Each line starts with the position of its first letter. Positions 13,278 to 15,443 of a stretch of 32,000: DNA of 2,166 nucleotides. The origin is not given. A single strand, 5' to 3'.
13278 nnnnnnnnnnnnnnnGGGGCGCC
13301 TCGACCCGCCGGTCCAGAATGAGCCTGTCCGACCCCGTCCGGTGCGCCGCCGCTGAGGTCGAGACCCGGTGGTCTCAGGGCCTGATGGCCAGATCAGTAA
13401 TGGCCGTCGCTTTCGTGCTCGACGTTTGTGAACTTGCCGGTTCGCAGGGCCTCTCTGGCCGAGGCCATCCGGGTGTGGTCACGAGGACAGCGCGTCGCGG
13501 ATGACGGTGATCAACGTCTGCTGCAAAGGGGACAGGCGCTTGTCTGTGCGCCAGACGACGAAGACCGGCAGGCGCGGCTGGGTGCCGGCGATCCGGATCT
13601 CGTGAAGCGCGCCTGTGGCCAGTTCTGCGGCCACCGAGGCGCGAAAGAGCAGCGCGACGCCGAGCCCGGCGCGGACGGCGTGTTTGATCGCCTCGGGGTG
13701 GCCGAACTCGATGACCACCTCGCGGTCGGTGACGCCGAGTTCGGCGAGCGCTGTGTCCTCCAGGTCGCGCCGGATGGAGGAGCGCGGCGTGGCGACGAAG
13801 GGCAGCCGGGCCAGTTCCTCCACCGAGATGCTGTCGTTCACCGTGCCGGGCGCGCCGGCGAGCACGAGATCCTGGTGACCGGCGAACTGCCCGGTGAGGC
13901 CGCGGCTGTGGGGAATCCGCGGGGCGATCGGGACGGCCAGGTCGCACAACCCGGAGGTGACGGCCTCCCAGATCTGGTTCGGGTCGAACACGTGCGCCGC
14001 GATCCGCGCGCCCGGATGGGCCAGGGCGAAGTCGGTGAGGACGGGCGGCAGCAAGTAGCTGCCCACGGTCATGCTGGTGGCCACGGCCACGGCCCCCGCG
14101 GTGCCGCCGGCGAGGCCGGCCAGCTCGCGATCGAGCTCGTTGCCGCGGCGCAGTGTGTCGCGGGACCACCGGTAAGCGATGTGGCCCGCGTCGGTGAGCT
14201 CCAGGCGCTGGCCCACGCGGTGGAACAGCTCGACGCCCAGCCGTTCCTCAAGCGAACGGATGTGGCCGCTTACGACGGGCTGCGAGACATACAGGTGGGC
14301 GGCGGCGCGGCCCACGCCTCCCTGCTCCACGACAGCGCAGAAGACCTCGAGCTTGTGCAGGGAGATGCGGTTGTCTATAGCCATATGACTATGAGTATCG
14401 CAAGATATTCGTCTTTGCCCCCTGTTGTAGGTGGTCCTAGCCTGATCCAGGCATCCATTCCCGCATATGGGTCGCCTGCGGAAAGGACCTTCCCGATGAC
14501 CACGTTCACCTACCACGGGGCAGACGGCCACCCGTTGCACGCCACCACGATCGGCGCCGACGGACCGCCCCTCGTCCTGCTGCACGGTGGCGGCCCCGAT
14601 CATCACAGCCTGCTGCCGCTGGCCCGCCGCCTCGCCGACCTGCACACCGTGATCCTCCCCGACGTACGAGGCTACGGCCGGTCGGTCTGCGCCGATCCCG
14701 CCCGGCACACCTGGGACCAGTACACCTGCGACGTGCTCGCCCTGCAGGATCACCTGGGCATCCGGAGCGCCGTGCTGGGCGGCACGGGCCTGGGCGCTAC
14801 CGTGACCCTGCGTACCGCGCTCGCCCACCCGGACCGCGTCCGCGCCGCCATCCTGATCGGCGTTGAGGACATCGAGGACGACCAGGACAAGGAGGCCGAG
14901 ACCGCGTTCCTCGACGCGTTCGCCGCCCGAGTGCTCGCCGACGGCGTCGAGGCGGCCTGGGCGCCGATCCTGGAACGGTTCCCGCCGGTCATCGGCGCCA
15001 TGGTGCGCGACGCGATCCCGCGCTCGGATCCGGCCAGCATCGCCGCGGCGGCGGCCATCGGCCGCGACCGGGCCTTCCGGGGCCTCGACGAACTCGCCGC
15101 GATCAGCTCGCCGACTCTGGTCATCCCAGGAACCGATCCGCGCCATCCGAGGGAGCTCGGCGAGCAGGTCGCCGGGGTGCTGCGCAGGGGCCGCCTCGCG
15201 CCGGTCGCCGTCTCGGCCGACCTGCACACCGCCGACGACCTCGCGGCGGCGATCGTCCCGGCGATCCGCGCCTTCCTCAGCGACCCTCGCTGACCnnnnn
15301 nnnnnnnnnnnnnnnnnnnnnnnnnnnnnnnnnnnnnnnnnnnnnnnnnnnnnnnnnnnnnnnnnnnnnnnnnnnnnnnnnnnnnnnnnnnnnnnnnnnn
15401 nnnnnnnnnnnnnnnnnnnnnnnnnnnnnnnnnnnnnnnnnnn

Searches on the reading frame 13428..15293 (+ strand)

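Call 10: search_protein_families(library=pfam, proteins=[window:13428-15293:+], max_evalue=0.01)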
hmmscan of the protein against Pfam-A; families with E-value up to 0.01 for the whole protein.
window:13428-15293:+ (621 aa): 3 families
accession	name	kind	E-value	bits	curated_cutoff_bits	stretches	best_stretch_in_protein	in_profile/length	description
PF00561.26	Abhydrolase_1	-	2.9e-14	53.8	25.8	1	380-490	1-123/245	alpha/beta hydrolase fold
PF12146.15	Hydrolase_4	-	7.1e-06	25.9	27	1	382-478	7-108/239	Serine aminopeptidase, S33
PF03096.20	Ndr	-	0.00049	19.3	23.3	1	420-479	73-132/283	Ndr family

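Call 16: search_protein_families(library=ncbifam, proteins=[window:13428-15293:+], max_evalue=0.01)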
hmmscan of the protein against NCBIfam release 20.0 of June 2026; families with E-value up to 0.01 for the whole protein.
window:13428-15293:+ (621 aa): 27 families (the best 25 are shown)
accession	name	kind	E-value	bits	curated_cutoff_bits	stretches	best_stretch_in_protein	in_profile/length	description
NF051488.1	bifunc_PcaDC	exception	2.3e-20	73.1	390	1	375-618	7-251/375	bifunctional 3-oxoadipate enol-lactonase/4-carboxymuconolactone decarboxylase PcaDC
TIGR02427.1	protocat_pcaD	equivalog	1.8e-19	70.1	255.85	1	378-617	12-250/251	3-oxoadipate enol-lactonase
NF011457.0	PRK14875.1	equivalog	3.5e-13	49.3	307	1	370-508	122-260/372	acetoin dehydrogenase dihydrolipoyllysine-residue acetyltransferase subunit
NF045632.1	hydroxlase_HsaD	equivalog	4e-13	49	400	1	366-478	20-136/290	4,5:9,10-diseco-3-hydroxy-5,9,17-trioxoandrosta-1(10),2-diene-4-oate hydrolase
NF051487.1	bifunc_PcaCD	exception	5e-13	48.9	430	1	378-617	171-411/413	bifunctional 4-carboxymuconolactone decarboxylase/3-oxoadipate enol-lactonase PcaCD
TIGR03056.1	bchO_mg_che_rel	equivalog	1.7e-10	40.4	172.55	1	371-479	19-126/278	alpha/beta fold hydrolase BchO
TIGR01249.1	pro_imino_pep_1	equivalog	4e-09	36.1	259.75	1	366-479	13-128/307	prolyl aminopeptidase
TIGR03611.1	RutD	equivalog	2.9e-08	33.4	238.5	1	376-477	10-111/258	pyrimidine utilization protein D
TIGR03695.1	menH_SHCHC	equivalog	5e-08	32.7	208.55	1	379-490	2-116/252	2-succinyl-6-hydroxy-2,4-cyclohexadiene-1-carboxylate synthase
TIGR01738.1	bioH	equivalog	1.3e-07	31.5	206.95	1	380-478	5-97/245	pimeloyl-ACP methyl ester esterase BioH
NF002938.0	PRK03592.1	equivalog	1.6e-07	31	241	1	365-476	17-126/298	haloalkane dehalogenase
NF050089.1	i_nPHAscl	equivalog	3e-07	29.8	300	1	380-477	19-115/288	intracellular short-chain-length polyhydroxyalkanoate depolymerase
NF007954.0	PRK10673.1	equivalog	4.3e-07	29.4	399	1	379-483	16-118/255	esterase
NF052610.1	macro_16_ester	equivalog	5.7e-07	29.2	420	1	400-497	45-148/281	alpha/beta fold macrolide esterase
TIGR01250.1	pro_imino_pep_2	subfamily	3.1e-06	27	167.65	1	378-478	24-128/288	proline iminopeptidase-family hydrolase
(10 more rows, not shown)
